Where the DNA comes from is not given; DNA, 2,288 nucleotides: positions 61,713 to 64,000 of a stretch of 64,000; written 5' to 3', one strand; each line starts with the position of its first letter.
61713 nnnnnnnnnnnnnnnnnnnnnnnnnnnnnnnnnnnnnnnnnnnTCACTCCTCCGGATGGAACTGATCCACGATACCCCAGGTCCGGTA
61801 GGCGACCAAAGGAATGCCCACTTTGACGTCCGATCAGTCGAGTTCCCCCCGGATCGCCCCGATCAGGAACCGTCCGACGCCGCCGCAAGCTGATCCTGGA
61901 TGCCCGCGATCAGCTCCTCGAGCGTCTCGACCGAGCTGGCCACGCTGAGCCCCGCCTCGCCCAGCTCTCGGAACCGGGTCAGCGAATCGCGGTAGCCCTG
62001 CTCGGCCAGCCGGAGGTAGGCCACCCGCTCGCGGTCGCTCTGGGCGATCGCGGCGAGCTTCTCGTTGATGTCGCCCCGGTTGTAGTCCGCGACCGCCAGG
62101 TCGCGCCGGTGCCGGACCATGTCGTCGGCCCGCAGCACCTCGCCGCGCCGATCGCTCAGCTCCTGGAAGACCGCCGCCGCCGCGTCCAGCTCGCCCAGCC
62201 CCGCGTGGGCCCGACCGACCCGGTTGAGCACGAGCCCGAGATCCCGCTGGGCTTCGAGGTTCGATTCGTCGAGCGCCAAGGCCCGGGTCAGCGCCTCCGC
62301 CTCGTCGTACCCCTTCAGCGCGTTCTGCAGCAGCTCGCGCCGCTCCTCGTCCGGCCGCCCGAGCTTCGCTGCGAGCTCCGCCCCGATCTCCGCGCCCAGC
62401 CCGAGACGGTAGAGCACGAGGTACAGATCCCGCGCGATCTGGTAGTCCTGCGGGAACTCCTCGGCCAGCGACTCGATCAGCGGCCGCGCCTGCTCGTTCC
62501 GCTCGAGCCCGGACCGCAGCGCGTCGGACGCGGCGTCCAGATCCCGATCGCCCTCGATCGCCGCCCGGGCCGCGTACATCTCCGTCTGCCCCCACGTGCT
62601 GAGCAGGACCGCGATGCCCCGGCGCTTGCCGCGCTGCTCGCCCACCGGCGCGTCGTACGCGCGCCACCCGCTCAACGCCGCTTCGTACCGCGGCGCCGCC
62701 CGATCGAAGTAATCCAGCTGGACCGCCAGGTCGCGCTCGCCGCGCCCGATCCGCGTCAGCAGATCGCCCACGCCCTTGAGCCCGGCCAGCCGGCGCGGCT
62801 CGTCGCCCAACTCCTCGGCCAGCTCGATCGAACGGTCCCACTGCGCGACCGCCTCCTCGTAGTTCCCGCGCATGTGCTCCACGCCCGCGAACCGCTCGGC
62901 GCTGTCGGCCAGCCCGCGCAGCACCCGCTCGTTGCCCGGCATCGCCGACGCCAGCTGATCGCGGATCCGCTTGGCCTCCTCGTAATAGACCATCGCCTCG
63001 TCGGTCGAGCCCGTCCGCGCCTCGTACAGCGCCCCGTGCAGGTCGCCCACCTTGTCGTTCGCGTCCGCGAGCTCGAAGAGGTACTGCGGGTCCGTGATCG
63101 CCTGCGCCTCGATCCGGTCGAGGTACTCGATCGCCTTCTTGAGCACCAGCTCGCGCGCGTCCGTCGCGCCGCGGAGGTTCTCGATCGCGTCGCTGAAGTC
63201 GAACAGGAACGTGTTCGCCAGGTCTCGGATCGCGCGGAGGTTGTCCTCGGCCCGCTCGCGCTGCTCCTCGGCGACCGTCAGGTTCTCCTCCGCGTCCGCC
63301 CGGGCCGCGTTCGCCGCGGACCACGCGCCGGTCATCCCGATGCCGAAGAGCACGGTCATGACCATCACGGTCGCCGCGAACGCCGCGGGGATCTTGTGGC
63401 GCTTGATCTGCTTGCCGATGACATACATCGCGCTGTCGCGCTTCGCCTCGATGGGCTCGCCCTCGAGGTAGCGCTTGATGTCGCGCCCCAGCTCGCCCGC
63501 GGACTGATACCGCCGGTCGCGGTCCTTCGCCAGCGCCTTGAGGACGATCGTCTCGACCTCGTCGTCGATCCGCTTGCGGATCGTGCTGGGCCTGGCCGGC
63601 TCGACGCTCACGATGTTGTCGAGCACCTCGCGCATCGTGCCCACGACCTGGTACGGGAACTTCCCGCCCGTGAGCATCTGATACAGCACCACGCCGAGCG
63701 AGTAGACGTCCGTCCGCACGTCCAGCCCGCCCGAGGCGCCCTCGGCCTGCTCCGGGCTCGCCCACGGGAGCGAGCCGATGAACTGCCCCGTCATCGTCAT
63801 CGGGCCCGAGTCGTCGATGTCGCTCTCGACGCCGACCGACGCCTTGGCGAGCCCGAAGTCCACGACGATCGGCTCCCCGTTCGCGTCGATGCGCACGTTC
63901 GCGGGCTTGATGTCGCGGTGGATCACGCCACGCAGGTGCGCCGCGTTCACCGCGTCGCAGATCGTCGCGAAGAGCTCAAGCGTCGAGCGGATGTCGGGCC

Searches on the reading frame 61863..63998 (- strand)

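Call 48: search_protein_families(library=pfam, max_evalue=0.00001, proteins=[window:61863-63998:-])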
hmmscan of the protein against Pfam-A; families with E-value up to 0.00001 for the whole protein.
window:61863-63998:- (711 aa): 3 families
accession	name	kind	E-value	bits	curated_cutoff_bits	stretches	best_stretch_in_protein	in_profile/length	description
PF00069.31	Pkinase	-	2.8e-21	76.5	31.7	1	8-165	102-253/263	Protein kinase domain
PF07714.23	PK_Tyr_Ser-Thr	-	4.3e-14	52.9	23.1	1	4-164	102-249/258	Protein tyrosine and serine/threonine kinase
PF13424.12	TPR_12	-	4.1e-06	27.3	30.1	0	366-419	5-60/77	Tetratricopeptide repeat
